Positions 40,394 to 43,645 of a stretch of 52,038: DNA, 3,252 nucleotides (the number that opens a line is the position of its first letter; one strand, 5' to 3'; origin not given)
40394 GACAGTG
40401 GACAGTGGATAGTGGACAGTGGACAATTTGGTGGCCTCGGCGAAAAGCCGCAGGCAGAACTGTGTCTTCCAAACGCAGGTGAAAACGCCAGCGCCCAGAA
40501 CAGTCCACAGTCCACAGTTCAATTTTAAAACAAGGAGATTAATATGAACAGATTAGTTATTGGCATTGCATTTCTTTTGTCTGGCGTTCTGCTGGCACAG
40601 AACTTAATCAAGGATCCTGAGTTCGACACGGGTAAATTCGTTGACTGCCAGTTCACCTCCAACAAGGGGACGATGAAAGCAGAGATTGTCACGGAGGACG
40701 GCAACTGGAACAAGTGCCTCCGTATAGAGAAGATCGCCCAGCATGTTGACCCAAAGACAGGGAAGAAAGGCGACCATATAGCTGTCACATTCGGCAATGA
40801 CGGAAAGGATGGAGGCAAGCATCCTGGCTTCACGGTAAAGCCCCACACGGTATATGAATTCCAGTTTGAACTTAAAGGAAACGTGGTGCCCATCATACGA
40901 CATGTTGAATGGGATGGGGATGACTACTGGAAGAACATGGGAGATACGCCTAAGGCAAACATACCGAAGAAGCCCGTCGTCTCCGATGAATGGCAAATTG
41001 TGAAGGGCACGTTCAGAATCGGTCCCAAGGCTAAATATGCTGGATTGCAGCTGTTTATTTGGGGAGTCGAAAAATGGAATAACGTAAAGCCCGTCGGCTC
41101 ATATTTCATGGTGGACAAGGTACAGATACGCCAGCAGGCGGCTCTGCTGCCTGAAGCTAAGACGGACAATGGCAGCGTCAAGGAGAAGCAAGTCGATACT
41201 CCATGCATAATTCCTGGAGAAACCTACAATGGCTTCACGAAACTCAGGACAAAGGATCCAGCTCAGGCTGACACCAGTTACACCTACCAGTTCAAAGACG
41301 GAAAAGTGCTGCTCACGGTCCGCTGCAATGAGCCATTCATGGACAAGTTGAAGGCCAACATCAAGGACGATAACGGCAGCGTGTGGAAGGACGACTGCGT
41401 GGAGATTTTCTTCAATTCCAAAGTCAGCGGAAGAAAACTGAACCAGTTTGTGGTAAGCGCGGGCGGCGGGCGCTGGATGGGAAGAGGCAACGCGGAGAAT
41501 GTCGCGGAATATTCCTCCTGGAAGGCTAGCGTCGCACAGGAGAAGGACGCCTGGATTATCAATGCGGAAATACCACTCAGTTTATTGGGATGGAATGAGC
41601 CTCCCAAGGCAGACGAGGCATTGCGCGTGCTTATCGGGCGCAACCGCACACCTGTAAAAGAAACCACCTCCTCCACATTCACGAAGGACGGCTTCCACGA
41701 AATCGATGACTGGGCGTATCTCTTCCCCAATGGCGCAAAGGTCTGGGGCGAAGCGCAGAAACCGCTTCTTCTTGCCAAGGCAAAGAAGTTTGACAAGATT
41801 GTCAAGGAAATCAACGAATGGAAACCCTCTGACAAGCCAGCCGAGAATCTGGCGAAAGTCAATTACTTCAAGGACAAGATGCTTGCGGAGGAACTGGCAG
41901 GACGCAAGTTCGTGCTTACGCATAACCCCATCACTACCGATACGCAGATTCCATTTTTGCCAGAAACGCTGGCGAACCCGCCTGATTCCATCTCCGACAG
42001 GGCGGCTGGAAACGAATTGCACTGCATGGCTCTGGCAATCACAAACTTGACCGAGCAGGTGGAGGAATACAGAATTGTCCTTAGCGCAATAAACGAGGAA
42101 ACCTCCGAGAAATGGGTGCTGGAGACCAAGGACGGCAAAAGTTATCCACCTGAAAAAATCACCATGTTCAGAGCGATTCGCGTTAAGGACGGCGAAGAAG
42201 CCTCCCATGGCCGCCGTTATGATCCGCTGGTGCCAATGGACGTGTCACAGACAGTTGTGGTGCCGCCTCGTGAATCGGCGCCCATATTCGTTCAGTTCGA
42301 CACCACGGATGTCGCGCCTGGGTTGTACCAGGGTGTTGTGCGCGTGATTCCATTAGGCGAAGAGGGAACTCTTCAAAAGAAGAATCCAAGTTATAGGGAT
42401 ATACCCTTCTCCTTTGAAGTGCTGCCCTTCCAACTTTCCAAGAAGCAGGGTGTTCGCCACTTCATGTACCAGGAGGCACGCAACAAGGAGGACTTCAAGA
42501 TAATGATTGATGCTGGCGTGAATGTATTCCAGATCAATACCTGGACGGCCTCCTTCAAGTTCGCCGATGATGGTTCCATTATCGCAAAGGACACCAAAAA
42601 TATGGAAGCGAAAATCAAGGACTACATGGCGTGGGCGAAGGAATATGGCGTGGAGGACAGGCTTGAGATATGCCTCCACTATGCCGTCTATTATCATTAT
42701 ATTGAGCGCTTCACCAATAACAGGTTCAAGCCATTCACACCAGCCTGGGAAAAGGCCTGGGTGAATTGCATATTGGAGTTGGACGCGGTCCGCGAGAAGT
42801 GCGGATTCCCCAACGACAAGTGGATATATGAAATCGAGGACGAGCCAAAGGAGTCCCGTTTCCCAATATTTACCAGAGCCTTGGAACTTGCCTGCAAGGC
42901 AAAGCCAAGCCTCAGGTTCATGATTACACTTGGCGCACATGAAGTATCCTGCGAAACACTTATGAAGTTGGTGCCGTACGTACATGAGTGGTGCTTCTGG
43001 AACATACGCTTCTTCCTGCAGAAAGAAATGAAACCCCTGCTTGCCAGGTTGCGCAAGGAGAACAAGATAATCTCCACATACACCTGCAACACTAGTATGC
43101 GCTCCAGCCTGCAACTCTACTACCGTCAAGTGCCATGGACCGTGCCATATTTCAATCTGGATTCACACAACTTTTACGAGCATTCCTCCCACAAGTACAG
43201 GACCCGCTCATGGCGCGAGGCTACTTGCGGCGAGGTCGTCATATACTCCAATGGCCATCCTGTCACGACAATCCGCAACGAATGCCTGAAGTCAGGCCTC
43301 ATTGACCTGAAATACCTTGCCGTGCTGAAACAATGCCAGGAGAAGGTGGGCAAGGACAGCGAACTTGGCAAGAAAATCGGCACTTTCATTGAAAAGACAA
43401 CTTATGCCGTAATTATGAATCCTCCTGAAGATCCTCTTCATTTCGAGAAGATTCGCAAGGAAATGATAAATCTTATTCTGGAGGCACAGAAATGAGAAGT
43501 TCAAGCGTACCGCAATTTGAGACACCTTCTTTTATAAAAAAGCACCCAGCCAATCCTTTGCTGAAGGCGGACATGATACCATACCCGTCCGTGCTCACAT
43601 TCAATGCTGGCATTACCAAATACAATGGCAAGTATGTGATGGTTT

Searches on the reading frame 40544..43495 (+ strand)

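Call 48: search_protein_families(library=pfam, proteins=[window:40544-43495:+], max_evalue=0.001)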
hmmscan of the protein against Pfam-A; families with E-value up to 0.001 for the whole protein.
window:40544-43495:+ (983 aa): 1 family
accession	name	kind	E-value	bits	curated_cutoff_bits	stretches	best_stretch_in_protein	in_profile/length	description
PF16011.10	CBM9_2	-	0.00064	19.9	25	0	254-318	41-101/199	Carbohydrate-binding family 9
